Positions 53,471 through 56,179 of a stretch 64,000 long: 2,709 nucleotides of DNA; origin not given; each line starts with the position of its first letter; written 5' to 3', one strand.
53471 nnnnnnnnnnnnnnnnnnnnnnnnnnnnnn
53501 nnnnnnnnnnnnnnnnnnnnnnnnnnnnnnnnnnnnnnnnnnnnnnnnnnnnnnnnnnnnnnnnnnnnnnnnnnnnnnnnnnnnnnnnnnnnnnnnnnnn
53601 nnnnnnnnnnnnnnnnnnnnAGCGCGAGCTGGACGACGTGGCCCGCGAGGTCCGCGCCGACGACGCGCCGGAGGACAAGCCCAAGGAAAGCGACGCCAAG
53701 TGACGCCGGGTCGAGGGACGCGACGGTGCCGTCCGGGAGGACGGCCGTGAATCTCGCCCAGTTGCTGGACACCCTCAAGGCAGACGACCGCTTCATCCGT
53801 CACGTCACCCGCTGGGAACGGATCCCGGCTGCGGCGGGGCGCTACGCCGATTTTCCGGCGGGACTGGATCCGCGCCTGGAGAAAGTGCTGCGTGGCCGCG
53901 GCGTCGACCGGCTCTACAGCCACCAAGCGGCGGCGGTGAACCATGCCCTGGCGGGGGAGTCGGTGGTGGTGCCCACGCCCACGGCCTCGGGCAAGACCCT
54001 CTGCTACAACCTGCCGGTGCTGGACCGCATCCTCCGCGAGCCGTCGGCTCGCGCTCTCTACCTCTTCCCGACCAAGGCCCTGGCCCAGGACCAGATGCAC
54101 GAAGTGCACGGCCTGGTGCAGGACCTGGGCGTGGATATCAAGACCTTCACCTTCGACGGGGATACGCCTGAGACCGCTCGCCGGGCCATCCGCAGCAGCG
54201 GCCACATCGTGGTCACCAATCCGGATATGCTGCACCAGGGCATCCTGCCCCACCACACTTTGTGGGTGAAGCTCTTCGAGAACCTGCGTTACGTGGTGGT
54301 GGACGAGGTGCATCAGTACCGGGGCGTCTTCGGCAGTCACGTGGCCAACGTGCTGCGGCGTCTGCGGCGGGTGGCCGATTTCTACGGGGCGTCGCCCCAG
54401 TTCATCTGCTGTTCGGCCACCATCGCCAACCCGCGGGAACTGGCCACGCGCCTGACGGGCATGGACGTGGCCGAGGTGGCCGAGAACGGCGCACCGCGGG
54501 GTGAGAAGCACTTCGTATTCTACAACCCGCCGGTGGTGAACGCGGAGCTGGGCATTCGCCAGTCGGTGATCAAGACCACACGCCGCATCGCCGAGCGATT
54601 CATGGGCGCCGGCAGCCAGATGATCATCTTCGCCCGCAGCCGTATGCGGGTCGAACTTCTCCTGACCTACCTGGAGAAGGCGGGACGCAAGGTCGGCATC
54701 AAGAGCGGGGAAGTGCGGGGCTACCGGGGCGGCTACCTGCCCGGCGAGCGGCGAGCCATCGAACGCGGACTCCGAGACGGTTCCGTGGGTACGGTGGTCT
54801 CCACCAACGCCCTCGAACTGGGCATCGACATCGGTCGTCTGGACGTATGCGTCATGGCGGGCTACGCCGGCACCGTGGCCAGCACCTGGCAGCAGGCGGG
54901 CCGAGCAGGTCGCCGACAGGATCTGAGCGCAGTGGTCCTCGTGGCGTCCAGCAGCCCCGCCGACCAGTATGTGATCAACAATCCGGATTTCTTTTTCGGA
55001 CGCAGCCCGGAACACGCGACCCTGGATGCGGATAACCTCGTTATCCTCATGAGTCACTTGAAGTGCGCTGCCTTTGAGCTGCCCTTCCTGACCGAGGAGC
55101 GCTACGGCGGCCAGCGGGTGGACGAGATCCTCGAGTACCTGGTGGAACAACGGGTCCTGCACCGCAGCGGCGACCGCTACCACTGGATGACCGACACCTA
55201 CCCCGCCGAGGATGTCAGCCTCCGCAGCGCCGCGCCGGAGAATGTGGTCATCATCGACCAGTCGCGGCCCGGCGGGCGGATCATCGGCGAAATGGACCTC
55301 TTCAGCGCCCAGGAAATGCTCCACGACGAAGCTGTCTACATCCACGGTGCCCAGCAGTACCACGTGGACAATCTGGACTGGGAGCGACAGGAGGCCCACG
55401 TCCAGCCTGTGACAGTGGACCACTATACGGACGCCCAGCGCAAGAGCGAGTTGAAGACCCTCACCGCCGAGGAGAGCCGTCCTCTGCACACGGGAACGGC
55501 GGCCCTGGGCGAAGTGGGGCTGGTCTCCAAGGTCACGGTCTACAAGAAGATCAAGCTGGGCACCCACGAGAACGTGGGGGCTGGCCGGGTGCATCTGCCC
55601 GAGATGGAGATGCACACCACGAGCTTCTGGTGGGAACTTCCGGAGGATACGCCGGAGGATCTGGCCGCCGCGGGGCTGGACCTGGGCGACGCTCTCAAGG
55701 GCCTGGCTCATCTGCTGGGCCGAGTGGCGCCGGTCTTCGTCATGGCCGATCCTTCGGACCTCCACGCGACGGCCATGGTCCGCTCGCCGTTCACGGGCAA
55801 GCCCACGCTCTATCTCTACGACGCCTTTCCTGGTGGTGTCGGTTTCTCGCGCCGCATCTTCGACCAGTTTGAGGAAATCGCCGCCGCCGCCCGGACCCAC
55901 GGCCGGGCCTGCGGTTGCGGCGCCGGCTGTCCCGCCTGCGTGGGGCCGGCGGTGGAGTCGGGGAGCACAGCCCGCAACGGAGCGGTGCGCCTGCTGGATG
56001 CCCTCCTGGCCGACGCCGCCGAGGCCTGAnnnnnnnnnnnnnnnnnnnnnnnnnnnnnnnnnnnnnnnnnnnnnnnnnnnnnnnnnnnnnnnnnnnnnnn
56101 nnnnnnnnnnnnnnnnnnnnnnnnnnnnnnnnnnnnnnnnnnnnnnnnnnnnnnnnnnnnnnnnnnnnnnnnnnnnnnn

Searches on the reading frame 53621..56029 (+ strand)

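Call 65: search_protein_families(library=pfam, proteins=[window:53621-56029:+], max_evalue=0.0001)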
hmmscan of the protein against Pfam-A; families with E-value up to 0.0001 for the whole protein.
window:53621-56029:+ (802 aa): 5 families
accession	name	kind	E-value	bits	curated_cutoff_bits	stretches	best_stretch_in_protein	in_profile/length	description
PF00270.35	DEAD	-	1.4e-35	122.9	26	1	100-272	2-165/167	DEAD/DEAH box helicase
PF09369.15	MZB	-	3.9e-20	72.8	24.2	1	695-774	1-80/80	MrfA Zn-binding domain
PF00271.37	Helicase_C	-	1.6e-14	54.5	23.5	1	329-432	13-109/110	Helicase conserved C-terminal domain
PF22982.3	WHD_HRQ1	-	1.3e-12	49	27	1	468-537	1-70/70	ATP-dependent helicase HRQ1, winged helix domain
PF04851.21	ResIII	-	1e-05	26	22.5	1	98-235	4-139/164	Type III restriction enzyme, res subunit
